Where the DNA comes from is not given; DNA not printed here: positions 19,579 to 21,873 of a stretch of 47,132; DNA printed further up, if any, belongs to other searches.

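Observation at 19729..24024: Translationally coupled operon: VirB11-like ATPase, ChlI-like AAA+ ATPase, large VWA protein, with no client gene - candidate undescribed system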

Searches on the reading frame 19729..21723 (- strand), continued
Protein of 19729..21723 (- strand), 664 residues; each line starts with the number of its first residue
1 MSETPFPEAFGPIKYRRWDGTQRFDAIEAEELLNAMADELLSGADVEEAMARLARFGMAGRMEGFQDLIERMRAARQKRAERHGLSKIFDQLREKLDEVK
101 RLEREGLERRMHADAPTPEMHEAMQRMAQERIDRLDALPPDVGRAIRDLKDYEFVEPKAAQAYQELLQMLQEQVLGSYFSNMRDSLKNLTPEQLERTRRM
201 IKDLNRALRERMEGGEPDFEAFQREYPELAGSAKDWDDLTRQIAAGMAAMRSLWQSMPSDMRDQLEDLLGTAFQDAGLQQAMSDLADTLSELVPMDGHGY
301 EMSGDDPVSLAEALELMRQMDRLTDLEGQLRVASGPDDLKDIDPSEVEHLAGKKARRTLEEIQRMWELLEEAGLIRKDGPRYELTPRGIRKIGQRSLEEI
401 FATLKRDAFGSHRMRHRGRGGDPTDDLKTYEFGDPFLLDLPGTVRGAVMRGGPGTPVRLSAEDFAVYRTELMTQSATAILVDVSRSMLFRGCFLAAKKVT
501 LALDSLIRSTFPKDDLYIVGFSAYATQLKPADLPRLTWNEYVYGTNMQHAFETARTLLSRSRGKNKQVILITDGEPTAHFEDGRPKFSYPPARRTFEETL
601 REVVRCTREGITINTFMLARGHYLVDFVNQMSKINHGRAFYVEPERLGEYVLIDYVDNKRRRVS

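Call 62: find_homologous_proteins(query=L087:5980-8076:+)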
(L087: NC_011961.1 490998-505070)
Query L087:5980-8076:+ (699 aa): 3954 proteins with E <= 0.001 among 8000 candidates; the best 120 are listed.
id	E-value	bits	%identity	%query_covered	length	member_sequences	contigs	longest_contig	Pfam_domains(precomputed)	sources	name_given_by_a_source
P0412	0.0e+0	1524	99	100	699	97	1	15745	PF27532.1,PF13519.13,PF27098.1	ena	-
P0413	0.0e+0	1388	89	100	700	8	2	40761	PF27532.1,PF13519.13,PF27098.1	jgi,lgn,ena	-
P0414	0.0e+0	1387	90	100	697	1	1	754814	PF27532.1,PF13519.13,PF27098.1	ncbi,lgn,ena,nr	ncbi:hypothetical protein HRbin28_01284 [bacterium HR28]|nr:hypothetical protein HRbin28_01284 [bact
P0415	0.0e+0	1386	89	100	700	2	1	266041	PF27532.1,PF13519.13,PF27098.1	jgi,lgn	-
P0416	0.0e+0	1385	88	100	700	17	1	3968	PF27532.1,PF13519.13,PF27098.1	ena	-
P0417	0.0e+0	1385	89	100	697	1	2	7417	PF27532.1,PF13519.13,PF27098.1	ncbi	-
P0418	0.0e+0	1384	89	100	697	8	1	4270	PF27532.1,PF13519.13,PF27098.1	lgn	-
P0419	0.0e+0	1381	89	100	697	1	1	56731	PF27532.1,PF13519.13,PF27098.1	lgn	-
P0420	0.0e+0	1380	89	100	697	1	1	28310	PF27532.1,PF13519.13,PF27098.1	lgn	-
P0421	0.0e+0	1379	89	100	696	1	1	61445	PF27532.1,PF13519.13,PF27098.1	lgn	-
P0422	0.0e+0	1378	89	100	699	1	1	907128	PF27532.1,PF13519.13,PF27098.1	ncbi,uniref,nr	ncbi:VWA domain-containing protein [Thermomicrobium sp. 4228-Ro]|uniref:vWA domain-containing protei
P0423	0.0e+0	1374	89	100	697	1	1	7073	PF27532.1,PF13519.13,PF27098.1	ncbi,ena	-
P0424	0.0e+0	1372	88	100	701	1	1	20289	PF27532.1,PF27098.1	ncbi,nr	ncbi:MAG: VWA domain-containing protein [Thermomicrobium sp.]|nr:VWA domain-containing protein [Ther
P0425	0.0e+0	1369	88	100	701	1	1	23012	PF27532.1,PF27098.1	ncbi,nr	ncbi:MAG: VWA domain-containing protein [Thermomicrobium sp.]|nr:VWA domain-containing protein [Ther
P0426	0.0e+0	1367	88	100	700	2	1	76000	PF27532.1,PF13519.13,PF27098.1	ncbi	-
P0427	0.0e+0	1365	88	100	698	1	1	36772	PF27532.1,PF13519.13,PF27098.1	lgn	-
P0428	0.0e+0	1354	87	100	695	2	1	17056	PF27532.1,PF13519.13,PF27098.1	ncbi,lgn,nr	ncbi:MAG: VWA domain-containing protein [Thermomicrobium sp.]|nr:VWA domain-containing protein [Ther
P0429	0.0e+0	1290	83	100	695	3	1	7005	PF27532.1,PF13519.13,PF27098.1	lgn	-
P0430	0.0e+0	1167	74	100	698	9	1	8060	PF27532.1,PF13519.13,PF27098.1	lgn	-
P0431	0.0e+0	1158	74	100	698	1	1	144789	PF27532.1,PF13519.13,PF27098.1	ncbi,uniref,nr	ncbi:VWA domain-containing protein [Thermomicrobiaceae bacterium CFH 74404]|uniref:VWA domain-contai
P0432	0.0e+0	1155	73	100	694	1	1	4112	PF27532.1,PF13519.13,PF27098.1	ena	-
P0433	0.0e+0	1153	73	100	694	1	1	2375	PF27532.1,PF13519.13,PF27098.1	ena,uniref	uniref:VWA domain-containing protein n=2 Tax=Thermorudis TaxID=1649508 RepID=A0A7C2W7C7_9BACT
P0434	0.0e+0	1120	71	100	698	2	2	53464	PF27532.1,PF13519.13,PF27098.1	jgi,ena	-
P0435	0.0e+0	1118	71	100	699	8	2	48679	PF27532.1,PF27098.1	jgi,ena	-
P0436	0.0e+0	1097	70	99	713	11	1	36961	PF27532.1,PF13519.13,PF27098.1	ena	-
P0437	0.0e+0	1093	69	99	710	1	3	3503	PF27532.1,PF13519.13,PF27098.1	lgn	-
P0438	0.0e+0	1078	68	99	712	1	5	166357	PF27532.1,PF13519.13,PF27098.1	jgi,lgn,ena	-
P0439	0.0e+0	1078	68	99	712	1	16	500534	PF27532.1,PF13519.13,PF27098.1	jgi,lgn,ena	-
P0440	0.0e+0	1077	68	99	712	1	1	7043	PF27532.1,PF13519.13,PF27098.1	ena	-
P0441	0.0e+0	1076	67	99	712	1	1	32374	PF27532.1,PF13519.13,PF27098.1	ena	-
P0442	0.0e+0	1076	68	99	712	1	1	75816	PF27532.1,PF13519.13,PF27098.1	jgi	-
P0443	0.0e+0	1076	68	99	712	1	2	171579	PF27532.1,PF13519.13,PF27098.1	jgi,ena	-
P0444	0.0e+0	1075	67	99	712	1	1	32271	PF27532.1,PF13519.13,PF27098.1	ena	-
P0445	0.0e+0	1072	67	99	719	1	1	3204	PF27532.1,PF13519.13,PF27098.1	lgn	-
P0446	0.0e+0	1069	66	98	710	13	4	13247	PF27532.1,PF27098.1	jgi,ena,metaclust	metaclust:\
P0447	0.0e+0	1068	68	100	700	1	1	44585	PF27532.1,PF13519.13,PF27098.1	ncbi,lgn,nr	ncbi:MAG: VWA domain-containing protein [Sphaerobacter sp.]|nr:VWA domain-containing protein [Sphaer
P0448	0.0e+0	1064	64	99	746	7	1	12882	PF27532.1,PF13519.13,PF27098.1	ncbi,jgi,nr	ncbi:MAG TPA: VWA domain-containing protein [Thermomicrobiaceae bacterium]|nr:VWA domain-containing 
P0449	0.0e+0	1063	64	99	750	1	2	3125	PF27532.1,PF13519.13,PF27098.1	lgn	-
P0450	0.0e+0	1063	66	98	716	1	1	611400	PF27532.1,PF27098.1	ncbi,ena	-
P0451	0.0e+0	1060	65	98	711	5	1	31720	PF27532.1,PF27098.1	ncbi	ncbi:MAG: VWA domain-containing protein [Nitrolancea sp.]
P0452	0.0e+0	1059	66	98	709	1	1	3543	PF27532.1,PF27098.1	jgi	-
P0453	0.0e+0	1056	66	98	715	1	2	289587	PF27532.1,PF27098.1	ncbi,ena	-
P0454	0.0e+0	1054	65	98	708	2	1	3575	PF27532.1,PF27098.1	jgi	-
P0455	0.0e+0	1051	66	98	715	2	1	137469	PF27532.1,PF27098.1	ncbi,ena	-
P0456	0.0e+0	1044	63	98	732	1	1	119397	PF27532.1,PF27098.1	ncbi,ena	-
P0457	0.0e+0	1041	65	98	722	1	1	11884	PF27532.1,PF27098.1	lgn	-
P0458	0.0e+0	1039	66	99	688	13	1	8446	PF27532.1,PF13519.13,PF27098.1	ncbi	-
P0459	0.0e+0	1039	65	98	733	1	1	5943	PF27532.1,PF27098.1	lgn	-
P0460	0.0e+0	1039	66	99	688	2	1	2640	PF27532.1,PF13519.13,PF27098.1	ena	-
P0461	0.0e+0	1036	63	98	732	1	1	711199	PF27532.1,PF27098.1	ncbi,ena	-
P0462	0.0e+0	1029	65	99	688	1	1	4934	PF27532.1,PF13519.13,PF27098.1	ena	-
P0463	0.0e+0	1022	65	99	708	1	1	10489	PF27532.1,PF13519.13,PF27098.1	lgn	-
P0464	0.0e+0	1019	63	99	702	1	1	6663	PF27532.1,PF27098.1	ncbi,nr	ncbi:MAG TPA: VWA domain-containing protein [Thermomicrobiales bacterium]|nr:VWA domain-containing p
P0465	0.0e+0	1016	61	100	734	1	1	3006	PF27532.1,PF13519.13,PF27098.1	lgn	-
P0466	0.0e+0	1015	64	99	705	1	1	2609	PF27532.1,PF13519.13,PF27098.1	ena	-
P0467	0.0e+0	1015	65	99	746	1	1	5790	PF27532.1,PF13519.13,PF27098.1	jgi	jgi:uncharacterized protein with von Willebrand factor type A (vWA) domain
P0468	1.9e-298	1010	63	99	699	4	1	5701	PF27532.1,PF27098.1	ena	-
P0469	2.2e-298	1010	63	99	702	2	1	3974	PF27532.1,PF13519.13,PF27098.1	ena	-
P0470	4.5e-297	1005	63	99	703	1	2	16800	PF27532.1,PF13519.13,PF27098.1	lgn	-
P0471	7.8e-297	1005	62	99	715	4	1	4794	PF27532.1,PF27098.1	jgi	jgi:uncharacterized protein with von Willebrand factor type A (vWA) domain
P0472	7.9e-297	1005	63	99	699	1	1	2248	PF27532.1,PF27098.1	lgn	-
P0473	7.9e-297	1005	63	99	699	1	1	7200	PF27532.1,PF27098.1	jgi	jgi:uncharacterized protein with von Willebrand factor type A (vWA) domain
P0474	1.2e-296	1004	63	99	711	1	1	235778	PF27532.1,PF27098.1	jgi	jgi:uncharacterized protein with von Willebrand factor type A (vWA) domain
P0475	1.2e-296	1004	63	99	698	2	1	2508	PF27532.1,PF27098.1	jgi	jgi:uncharacterized protein with von Willebrand factor type A (vWA) domain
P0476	1.5e-296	1004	62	99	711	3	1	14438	PF27532.1,PF27098.1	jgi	jgi:uncharacterized protein with von Willebrand factor type A (vWA) domain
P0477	7.2e-296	1001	62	99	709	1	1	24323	PF27532.1,PF27098.1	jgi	-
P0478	8.6e-296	1001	62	99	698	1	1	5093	PF27532.1,PF27098.1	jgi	-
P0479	1.8e-295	1000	64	99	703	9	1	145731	PF27532.1,PF27098.1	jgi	-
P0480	2.4e-295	1000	63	99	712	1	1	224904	PF27532.1,PF27098.1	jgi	jgi:uncharacterized protein with von Willebrand factor type A (vWA) domain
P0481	5.4e-295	998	63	99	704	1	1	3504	PF27532.1,PF27098.1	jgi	jgi:uncharacterized protein with von Willebrand factor type A (vWA) domain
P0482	6.0e-295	998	63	99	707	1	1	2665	PF27532.1,PF27098.1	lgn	-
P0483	4.4e-293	992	63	99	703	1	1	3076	PF27532.1,PF27098.1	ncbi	-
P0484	4.6e-293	992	62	99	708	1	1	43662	PF27532.1,PF13519.13,PF27098.1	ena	-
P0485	9.4e-291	984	61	99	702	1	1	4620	PF27532.1,PF13519.13,PF27098.1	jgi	jgi:uncharacterized protein with von Willebrand factor type A (vWA) domain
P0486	7.3e-290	982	62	99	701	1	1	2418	PF27532.1,PF13519.13,PF27098.1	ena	-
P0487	2.0e-288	977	62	99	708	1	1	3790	PF27532.1,PF13519.13,PF27098.1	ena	-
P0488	2.5e-288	976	61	99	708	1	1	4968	PF27532.1,PF13519.13,PF27098.1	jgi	jgi:uncharacterized protein with von Willebrand factor type A (vWA) domain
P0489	7.8e-288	975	62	99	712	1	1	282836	PF27532.1,PF13519.13,PF27098.1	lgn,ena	-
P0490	8.4e-288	975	62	99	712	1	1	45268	PF27532.1,PF13519.13,PF27098.1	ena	-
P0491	8.6e-288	975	63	99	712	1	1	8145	PF27532.1,PF13519.13,PF27098.1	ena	-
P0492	9.8e-288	974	62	99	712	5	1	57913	PF27532.1,PF13519.13,PF27098.1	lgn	-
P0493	1.3e-287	974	60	99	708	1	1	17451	PF27532.1,PF13519.13,PF27098.1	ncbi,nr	ncbi:MAG: VWA domain-containing protein [Chloroflexia bacterium]|nr:VWA domain-containing protein [C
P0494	2.2e-287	973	62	99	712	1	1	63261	PF27532.1,PF13519.13,PF27098.1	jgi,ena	-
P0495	2.2e-287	973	61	99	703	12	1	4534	PF27532.1,PF13519.13,PF27098.1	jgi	jgi:uncharacterized protein with von Willebrand factor type A (vWA) domain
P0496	3.9e-287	972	62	99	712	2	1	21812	PF27532.1,PF13519.13,PF27098.1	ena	-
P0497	4.7e-287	972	62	99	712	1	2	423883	PF27532.1,PF13519.13,PF27098.1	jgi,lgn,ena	-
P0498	4.7e-287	972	62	99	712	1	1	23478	PF27532.1,PF13519.13,PF27098.1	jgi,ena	-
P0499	6.0e-287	972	60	99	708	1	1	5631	PF27532.1,PF13519.13,PF27098.1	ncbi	-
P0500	1.4e-286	971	62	99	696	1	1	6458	PF27532.1,PF13519.13,PF27098.1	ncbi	-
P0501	1.5e-286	971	60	99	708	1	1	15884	PF27532.1,PF13519.13,PF27098.1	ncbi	ncbi:VWA domain-containing protein [soil metagenome]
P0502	1.1e-284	964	61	99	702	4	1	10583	PF27532.1,PF13519.13,PF27098.1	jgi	jgi:uncharacterized protein with von Willebrand factor type A (vWA) domain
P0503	2.8e-284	963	61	99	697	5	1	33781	PF27532.1,PF13519.13,PF27098.1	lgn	-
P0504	3.1e-284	963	62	99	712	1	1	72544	PF27532.1,PF13519.13,PF27098.1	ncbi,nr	ncbi:MAG: VWA domain-containing protein [Thermomicrobiales bacterium]|nr:VWA domain-containing prote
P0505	2.5e-282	957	60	99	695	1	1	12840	PF27532.1,PF13519.13,PF27098.1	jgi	jgi:uncharacterized protein with von Willebrand factor type A (vWA) domain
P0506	7.4e-280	948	60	99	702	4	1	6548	PF27532.1,PF13519.13,PF27098.1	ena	-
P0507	2.4e-278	943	60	98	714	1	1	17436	PF27532.1,PF13519.13,PF27098.1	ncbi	-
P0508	6.2e-278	942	60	99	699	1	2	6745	PF27532.1,PF13519.13,PF27098.1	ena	-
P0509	3.0e-277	940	60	99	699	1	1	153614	PF27532.1,PF13519.13,PF27098.1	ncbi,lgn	-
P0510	1.3e-276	938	68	87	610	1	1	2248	PF27532.1,PF13519.13,PF27098.1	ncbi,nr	ncbi:MAG: VWA domain-containing protein, partial [Thermomicrobiaceae bacterium]|nr:VWA domain-contai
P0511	1.9e-274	931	58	98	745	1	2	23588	PF27532.1,PF13519.13,PF27098.1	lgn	-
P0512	4.1e-274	929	59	98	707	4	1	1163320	PF27532.1,PF13519.13,PF27098.1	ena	-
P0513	3.5e-273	926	61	96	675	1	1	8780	PF27532.1,PF13519.13,PF27098.1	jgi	jgi:uncharacterized protein with von Willebrand factor type A (vWA) domain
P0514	9.5e-273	925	59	98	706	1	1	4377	PF27532.1,PF13519.13,PF27098.1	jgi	jgi:uncharacterized protein with von Willebrand factor type A (vWA) domain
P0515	3.0e-272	923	58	99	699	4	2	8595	PF27532.1,PF13519.13,PF27098.1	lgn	-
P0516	4.7e-271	919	58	98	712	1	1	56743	PF27532.1,PF13519.13,PF27098.1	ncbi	-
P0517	3.8e-270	916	59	98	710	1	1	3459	PF27532.1,PF13519.13,PF27098.1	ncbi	-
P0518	1.9e-269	914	58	98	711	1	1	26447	PF27532.1,PF13519.13,PF27098.1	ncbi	ncbi:VWA domain-containing protein [soil metagenome]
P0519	1.5e-268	911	58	98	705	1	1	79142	PF27532.1,PF13519.13,PF27098.1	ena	-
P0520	1.6e-268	911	74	76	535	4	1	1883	PF27532.1,PF13519.13,PF27098.1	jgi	-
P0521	1.2e-265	901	57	98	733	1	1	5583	PF27532.1,PF13519.13,PF27098.1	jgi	jgi:uncharacterized protein with von Willebrand factor type A (vWA) domain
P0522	3.7e-265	900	57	98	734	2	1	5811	PF27532.1,PF13519.13,PF27098.1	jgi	jgi:uncharacterized protein with von Willebrand factor type A (vWA) domain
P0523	4.3e-265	900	57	98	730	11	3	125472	PF27532.1,PF13519.13,PF27098.1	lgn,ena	-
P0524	5.0e-265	899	59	96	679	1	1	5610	PF27532.1,PF13519.13,PF27098.1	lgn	-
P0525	5.1e-265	899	59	96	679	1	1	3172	PF27532.1,PF13519.13,PF27098.1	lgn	-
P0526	1.4e-264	898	57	98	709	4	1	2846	PF27532.1,PF13519.13,PF27098.1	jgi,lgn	jgi:uncharacterized protein with von Willebrand factor type A (vWA) domain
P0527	2.6e-264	897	56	99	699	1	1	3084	PF27532.1,PF13519.13,PF27098.1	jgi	jgi:uncharacterized protein with von Willebrand factor type A (vWA) domain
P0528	7.0e-264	896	57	98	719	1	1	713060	PF27532.1,PF27098.1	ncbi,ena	-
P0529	1.5e-263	895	57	99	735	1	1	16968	PF27532.1,PF13519.13,PF27098.1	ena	-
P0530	1.7e-263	894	57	98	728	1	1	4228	PF27532.1,PF13519.13,PF27098.1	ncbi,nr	ncbi:MAG TPA: VWA domain-containing protein [Thermomicrobiales bacterium]|nr:VWA domain-containing p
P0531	1.9e-263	894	55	98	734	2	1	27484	PF27532.1,PF13519.13,PF27098.1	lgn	-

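Call 64: find_encoding_contigs(protein=P0451, flank=6000, max_places=1)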
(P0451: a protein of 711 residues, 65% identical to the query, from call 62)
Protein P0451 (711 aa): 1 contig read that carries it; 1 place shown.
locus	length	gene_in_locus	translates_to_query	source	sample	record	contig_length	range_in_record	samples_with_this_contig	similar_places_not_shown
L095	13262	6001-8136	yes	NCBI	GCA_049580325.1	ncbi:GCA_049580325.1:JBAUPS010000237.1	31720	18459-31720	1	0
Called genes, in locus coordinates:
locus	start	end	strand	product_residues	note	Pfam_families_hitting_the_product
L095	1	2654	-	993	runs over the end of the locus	PF13191:AAA_16 (weak), PF13401:AAA_22 (weak), PF25872:HTH_77, PF17874:TPR_MalT, PF13424:TPR_12, PF17874:TPR_MalT, PF13424:TPR_12, PF03704:BTAD, +7 more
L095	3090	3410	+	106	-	-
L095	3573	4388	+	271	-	-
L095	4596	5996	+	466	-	PF00158:Sigma54_activat (faint), PF07728:AAA_5 (faint)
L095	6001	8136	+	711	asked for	PF27532:Mb0984_helical, PF27098:Rv0959_3rd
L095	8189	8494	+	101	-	-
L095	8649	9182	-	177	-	PF13404:HTH_AsnC-type, PF13412:HTH_24, PF01037:AsnC_trans_reg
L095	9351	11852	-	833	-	PF01381:HTH_3, PF13560:HTH_31, PF13191:AAA_16, PF20703:nSTAND1 (weak), PF13401:AAA_22 (weak), PF25872:HTH_77, PF17874:TPR_MalT, PF13424:TPR_12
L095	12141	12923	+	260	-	-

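Call 65: find_encoding_contigs(protein=P0493, flank=6000, max_places=1)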
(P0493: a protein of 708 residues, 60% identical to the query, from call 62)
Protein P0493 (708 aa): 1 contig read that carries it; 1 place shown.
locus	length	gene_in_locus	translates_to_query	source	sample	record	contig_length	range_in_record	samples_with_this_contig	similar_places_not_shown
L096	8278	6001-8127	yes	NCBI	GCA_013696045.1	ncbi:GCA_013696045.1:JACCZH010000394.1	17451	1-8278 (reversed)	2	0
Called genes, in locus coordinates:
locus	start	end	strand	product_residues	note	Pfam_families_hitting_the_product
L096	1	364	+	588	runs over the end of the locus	PF00496:SBP_bac_5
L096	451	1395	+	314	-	PF19300:BPD_transp_1_N, PF00528:BPD_transp_1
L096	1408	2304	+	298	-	PF12911:OppC_N, PF00528:BPD_transp_1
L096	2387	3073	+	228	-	PF03737:RraA-like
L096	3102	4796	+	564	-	PF01019:G_glu_transpept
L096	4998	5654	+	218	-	PF00392:GntR, PF07729:FCD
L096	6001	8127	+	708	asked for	PF27532:Mb0984_helical, PF27098:Rv0959_3rd, PF13519:VWA_2 (weak)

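Call 66: find_encoding_contigs(protein=P0512, flank=6000, max_places=1)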
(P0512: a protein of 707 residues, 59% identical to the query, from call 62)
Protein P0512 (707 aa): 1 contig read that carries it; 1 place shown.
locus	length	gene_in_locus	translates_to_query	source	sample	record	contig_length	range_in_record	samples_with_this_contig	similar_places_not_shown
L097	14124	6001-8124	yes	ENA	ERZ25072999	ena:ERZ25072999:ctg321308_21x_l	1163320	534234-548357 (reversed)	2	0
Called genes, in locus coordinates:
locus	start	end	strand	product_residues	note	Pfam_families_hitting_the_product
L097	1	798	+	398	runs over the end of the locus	PF02749:QRPTase_N, PF01729:QRPTase_C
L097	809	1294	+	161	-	PF00583:Acetyltransf_1, PF13673:Acetyltransf_10, PF13508:Acetyltransf_7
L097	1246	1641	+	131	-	PF13510:Fer2_4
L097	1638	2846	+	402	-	PF00890:FAD_binding_2 (faint), PF01134:GIDA (faint), PF03486:HI0933_like (weak), PF07992:Pyr_redox_2, PF12831:FAD_oxidored, PF13450:NAD_binding_8, PF07992:Pyr_redox_2 (weak), PF17806:SO_alpha_A3, +2 more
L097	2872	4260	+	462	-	PF01946:Thi4 (weak), PF01266:DAO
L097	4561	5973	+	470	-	PF00158:Sigma54_activat (faint), PF07728:AAA_5 (faint)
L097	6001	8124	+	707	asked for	PF27532:Mb0984_helical, PF27098:Rv0959_3rd, PF13519:VWA_2 (weak)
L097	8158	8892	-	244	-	PF03306:AAL_decarboxy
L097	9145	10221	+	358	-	PF01625:PMSR, PF01641:SelR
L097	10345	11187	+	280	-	PF24016:DUF7330 (faint), PF13349:DUF4097, PF17115:Toast_rack_N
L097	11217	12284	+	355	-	PF01380:SIS (weak)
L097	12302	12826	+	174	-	PF04978:MST, PF12867:DinB_2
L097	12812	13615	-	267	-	PF03437:BtpA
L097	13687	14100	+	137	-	PF00376:MerR, PF13411:MerR_1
